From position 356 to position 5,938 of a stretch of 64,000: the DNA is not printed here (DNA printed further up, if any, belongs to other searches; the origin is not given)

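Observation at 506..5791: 1761-aa virion protein with an internal four-helix transmembrane cluster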

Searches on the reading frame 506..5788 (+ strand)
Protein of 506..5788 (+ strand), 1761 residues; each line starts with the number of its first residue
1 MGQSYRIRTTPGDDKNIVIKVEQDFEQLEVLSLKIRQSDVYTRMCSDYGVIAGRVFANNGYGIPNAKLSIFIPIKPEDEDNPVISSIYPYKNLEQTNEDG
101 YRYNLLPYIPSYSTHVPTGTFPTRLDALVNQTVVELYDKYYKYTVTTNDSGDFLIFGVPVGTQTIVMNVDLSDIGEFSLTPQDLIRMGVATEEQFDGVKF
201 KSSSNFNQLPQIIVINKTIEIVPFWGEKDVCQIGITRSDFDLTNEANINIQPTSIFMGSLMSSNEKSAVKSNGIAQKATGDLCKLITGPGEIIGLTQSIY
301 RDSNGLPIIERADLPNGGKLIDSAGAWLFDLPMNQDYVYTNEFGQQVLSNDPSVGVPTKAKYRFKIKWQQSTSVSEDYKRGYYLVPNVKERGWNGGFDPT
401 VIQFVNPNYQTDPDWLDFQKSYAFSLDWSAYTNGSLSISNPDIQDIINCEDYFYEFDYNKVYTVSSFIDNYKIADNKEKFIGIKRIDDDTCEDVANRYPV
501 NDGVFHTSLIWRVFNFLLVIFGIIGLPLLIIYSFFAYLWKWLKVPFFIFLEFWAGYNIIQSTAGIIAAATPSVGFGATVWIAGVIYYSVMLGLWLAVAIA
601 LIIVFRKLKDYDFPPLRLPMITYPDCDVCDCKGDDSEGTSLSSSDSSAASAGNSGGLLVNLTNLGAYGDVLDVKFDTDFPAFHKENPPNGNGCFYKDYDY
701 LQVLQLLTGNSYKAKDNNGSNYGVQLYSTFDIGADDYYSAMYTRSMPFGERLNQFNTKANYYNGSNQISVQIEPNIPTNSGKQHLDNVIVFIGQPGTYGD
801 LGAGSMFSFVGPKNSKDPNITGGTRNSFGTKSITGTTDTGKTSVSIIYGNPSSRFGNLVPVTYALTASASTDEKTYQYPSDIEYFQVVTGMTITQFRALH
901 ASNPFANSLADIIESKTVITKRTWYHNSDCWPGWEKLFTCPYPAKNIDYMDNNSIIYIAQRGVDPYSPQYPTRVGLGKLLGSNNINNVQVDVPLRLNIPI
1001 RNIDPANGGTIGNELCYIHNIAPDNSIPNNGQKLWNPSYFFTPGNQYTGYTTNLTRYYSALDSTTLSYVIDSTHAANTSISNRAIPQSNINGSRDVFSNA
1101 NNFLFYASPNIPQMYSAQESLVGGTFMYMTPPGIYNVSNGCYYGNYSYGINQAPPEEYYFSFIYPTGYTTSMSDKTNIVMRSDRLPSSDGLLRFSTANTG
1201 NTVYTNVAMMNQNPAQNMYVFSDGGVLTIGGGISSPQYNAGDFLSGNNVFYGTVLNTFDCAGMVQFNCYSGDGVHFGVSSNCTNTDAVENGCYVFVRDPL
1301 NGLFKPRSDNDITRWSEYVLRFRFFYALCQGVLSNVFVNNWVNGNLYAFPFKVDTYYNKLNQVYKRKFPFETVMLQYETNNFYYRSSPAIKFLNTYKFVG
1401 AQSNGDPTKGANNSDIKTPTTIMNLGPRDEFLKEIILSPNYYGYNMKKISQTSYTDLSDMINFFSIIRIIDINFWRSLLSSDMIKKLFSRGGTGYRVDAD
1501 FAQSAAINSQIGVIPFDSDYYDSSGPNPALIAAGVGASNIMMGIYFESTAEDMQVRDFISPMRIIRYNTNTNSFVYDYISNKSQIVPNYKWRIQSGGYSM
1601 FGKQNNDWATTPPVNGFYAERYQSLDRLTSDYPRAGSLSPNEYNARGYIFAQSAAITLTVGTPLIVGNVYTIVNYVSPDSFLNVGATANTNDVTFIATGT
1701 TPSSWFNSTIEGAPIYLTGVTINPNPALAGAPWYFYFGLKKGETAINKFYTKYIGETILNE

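Call 4: search_protein_families(library=pfam, proteins=[window:506-5788:+], max_evalue=1)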
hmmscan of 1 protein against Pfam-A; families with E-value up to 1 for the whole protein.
window:506-5788:+ (1761 aa): 1 family
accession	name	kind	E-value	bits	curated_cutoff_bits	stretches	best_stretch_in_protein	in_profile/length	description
PF13620.12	CarboxypepD_reg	-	0.007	17.1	32.3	1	132-166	17-53/82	Carboxypeptidase regulatory-like domain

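Call 5: search_protein_families(library=phrogs, proteins=[window:506-5788:+], max_evalue=0.01)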
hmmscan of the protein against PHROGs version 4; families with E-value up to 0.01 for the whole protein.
window:506-5788:+ (1761 aa): 0 families

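Call 7: search_dna_similar(query=window:506-5788:+, collection=phages, mode=protein, max_rows=30)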
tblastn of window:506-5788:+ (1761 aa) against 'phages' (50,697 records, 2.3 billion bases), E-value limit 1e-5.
No match.

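Call 8: find_homologous_proteins(query=window:506-5788:+)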
Query window:506-5788:+ (1761 aa): 3802 proteins with E <= 0.001 among 8000 candidates; the best 120 are listed.
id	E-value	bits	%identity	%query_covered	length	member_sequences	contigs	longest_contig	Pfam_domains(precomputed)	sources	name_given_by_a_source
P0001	0.0e+0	3496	86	100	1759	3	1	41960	-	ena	-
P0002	0.0e+0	2055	55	100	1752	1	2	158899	-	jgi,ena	jgi:hypothetical protein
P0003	0.0e+0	2035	53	100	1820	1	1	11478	-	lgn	-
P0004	0.0e+0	1912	54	100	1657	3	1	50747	-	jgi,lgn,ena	-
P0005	0.0e+0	1878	51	100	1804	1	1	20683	-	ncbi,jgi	jgi:hypothetical protein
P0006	0.0e+0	1806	53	100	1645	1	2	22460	-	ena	-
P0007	0.0e+0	1798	49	100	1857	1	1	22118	-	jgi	jgi:hypothetical protein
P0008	0.0e+0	1774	50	100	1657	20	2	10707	-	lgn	-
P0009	0.0e+0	1774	51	100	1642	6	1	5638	-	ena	-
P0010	0.0e+0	1770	51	100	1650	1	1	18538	-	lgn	-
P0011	0.0e+0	1767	50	100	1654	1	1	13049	-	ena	-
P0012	0.0e+0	1763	51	100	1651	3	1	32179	-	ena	-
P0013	0.0e+0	1757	49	100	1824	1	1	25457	-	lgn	-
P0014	0.0e+0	1751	55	61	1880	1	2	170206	-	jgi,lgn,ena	-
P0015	0.0e+0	1750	50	100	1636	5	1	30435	-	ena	-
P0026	0.0e+0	1546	48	63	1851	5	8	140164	-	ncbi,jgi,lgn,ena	jgi:hypothetical protein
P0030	0.0e+0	1529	47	100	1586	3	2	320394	-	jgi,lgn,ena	jgi:hypothetical protein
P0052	0.0e+0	1318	48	52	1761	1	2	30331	-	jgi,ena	-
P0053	0.0e+0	1315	48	53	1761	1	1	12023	-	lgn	-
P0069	0.0e+0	1169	39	100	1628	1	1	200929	-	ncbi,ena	-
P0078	0.0e+0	1158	39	100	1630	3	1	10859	-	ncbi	-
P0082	0.0e+0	1155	39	100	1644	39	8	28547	-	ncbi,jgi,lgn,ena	jgi:hypothetical protein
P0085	0.0e+0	1154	45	48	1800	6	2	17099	-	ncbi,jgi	jgi:hypothetical protein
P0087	0.0e+0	1153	46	48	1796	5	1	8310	-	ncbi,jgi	jgi:hypothetical protein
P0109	0.0e+0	1144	44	50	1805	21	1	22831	-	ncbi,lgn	-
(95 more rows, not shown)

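Call 9: search_solved_structures(query=window:506-5788:+, max_evalue=1)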
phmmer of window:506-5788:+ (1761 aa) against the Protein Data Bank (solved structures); distinct sequences matched with E-value up to 1: 0.

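Call 21: find_encoding_contigs(protein=P0030, flank=10000, max_places=2)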
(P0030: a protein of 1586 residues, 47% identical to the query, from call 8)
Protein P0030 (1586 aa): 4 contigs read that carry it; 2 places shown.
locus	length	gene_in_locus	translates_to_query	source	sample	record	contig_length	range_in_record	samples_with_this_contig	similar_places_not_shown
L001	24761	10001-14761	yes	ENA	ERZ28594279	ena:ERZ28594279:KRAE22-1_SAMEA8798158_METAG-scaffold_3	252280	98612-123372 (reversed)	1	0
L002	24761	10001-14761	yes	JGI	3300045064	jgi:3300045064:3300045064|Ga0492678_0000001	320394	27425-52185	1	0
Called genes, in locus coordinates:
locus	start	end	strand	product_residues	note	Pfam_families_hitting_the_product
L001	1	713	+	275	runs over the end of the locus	-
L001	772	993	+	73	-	-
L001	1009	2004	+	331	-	-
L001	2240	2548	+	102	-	-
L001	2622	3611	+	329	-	PF02739:5_3_exonuc_N, PF01367:5_3_exonuc (weak)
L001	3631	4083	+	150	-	-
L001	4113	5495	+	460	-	PF13481:AAA_25 (weak), PF03796:DnaB_C, PF06745:ATPase (weak)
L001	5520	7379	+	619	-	PF02867:Ribonuc_red_lgC (faint), PF21995:RNR-II_ins_dom (faint)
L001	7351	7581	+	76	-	PF17653:DUF5522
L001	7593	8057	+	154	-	PF04965:GPW_gp25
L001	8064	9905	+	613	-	-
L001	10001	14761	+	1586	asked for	-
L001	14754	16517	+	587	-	-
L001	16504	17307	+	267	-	-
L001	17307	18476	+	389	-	-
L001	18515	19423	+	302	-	-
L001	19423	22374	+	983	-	-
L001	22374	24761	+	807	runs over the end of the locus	PF13573:SprB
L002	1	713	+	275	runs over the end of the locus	-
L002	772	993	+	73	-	-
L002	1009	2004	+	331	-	-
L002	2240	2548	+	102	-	-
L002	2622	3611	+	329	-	PF02739:5_3_exonuc_N, PF01367:5_3_exonuc (weak)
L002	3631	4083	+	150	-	-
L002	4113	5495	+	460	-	PF13481:AAA_25 (weak), PF03796:DnaB_C, PF06745:ATPase (weak)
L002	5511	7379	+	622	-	PF02867:Ribonuc_red_lgC (faint), PF21995:RNR-II_ins_dom (faint)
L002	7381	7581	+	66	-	PF17653:DUF5522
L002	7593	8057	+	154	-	PF04965:GPW_gp25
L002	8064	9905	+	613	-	-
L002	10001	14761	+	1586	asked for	-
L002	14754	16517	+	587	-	-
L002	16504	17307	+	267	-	-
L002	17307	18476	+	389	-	-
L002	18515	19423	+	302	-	-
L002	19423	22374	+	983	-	-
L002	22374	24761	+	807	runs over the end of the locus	PF13573:SprB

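Call 24: search_solved_structures(query=A1, max_evalue=10)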
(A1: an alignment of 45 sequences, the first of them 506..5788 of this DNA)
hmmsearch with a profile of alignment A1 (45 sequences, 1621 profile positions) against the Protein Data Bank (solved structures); distinct sequences matched with E-value up to 10: 0.

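Call 25: search_protein_families(library=phrogs, proteins=[L001:7593-8054:+, L001:8064-9902:+, L001:14754-16514:+, L001:16504-17304:+, L001:17307-18473:+, L001:18515-19420:+, L001:19423-22371:+, L001:1009-2001:+, L001:10001-14758:+], max_evalue=0.01)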
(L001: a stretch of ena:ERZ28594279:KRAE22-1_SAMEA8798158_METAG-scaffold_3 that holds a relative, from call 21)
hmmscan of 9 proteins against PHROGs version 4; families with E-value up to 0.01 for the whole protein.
L001:7593-8054:+ (154 aa): 6 families
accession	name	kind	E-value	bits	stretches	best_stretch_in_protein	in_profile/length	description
phrog_261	-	tail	2.1e-16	61.6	1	32-106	47-121/312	baseplate wedge subunit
phrog_43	-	tail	1.4e-13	51.6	1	27-123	17-111/126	baseplate wedge subunit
phrog_5026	-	tail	1.4e-06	29.2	1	9-109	6-98/110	baseplate protein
phrog_1896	-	unknown function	0.0013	19.8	1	22-111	16-106/117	-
phrog_975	-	tail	0.0013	18.9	1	30-82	135-187/238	baseplate protein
phrog_37990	-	tail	0.0063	17.4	1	50-109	1-59/80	baseplate wedge subunit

L001:8064-9902:+ (613 aa): 4 families
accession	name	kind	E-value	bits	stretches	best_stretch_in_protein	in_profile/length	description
phrog_219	-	tail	3.7e-21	76.3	2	268-551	212-461/598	baseplate wedge subunit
phrog_10646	-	tail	1.2e-08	34.4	1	5-98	25-118/1142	baseplate wedge subunit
phrog_4226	-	tail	1.7e-08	35.1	1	437-546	92-197/228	baseplate protein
phrog_1608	-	tail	0.00027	21.5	1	443-547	62-165/192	tail protein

L001:14754-16514:+ (587 aa): 0 families

L001:16504-17304:+ (267 aa): 0 families

L001:17307-18473:+ (389 aa): 0 families

L001:18515-19420:+ (302 aa): 0 families

L001:19423-22371:+ (983 aa): 0 families

L001:1009-2001:+ (331 aa): 2 families
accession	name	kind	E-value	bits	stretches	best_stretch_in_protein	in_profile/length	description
phrog_97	-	other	3e-14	54.1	1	27-279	46-296/506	UvsX-like recombinase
phrog_8337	-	DNA, RNA and nucleotide metabolism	4.9e-06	27.1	1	50-235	69-236/273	DNA repair protein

L001:10001-14758:+ (1586 aa): 0 families

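Call 32: list_cluster_members(proteins=[P0005, P0026, P0069, P0078, P0082, P0085, P0087, P0109])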
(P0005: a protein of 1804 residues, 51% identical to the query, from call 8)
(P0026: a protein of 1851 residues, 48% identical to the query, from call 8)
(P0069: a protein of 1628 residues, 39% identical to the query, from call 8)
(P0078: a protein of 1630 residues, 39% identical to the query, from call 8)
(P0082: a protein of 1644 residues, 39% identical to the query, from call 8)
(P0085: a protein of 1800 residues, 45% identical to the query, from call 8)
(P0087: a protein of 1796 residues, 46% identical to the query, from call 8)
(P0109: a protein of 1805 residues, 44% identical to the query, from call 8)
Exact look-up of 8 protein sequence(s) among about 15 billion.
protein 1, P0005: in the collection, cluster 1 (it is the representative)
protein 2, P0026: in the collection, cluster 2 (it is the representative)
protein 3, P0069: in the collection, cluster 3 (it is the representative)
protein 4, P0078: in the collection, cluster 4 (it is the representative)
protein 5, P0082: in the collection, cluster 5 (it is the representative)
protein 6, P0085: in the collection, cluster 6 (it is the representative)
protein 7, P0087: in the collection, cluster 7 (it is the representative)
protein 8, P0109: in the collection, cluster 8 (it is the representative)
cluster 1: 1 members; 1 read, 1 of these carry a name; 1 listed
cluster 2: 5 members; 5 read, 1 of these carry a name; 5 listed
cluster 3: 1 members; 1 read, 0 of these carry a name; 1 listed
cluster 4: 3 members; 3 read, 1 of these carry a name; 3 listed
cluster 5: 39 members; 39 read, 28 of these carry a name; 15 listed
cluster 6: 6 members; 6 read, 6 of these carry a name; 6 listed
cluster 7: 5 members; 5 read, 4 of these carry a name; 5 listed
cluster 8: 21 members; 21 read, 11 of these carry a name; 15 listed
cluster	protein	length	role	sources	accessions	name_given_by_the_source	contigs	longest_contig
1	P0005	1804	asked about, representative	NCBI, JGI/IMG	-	hypothetical protein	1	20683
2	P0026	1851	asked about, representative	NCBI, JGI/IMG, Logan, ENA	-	hypothetical protein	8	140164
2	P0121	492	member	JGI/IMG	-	-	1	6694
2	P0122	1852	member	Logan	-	-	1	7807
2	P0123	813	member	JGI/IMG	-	-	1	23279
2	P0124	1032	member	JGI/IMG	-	-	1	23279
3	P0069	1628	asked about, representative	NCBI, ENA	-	-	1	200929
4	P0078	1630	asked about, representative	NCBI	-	-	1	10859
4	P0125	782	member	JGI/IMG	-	hypothetical protein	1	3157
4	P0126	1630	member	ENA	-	-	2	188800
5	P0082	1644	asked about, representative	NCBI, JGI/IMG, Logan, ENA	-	hypothetical protein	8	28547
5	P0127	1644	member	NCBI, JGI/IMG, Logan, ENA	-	hypothetical protein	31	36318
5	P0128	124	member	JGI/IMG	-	hypothetical protein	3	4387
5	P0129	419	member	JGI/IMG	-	hypothetical protein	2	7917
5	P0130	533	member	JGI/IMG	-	hypothetical protein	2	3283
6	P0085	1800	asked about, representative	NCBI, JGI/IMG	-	hypothetical protein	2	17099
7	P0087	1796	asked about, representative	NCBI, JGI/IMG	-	hypothetical protein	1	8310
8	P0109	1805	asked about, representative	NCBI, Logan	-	-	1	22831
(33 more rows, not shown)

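Call 63: search_protein_families(library=ncbifam, proteins=[window:506-5788:+], max_evalue=0.1)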
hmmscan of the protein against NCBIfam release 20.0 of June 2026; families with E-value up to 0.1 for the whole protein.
window:506-5788:+ (1761 aa): 0 families
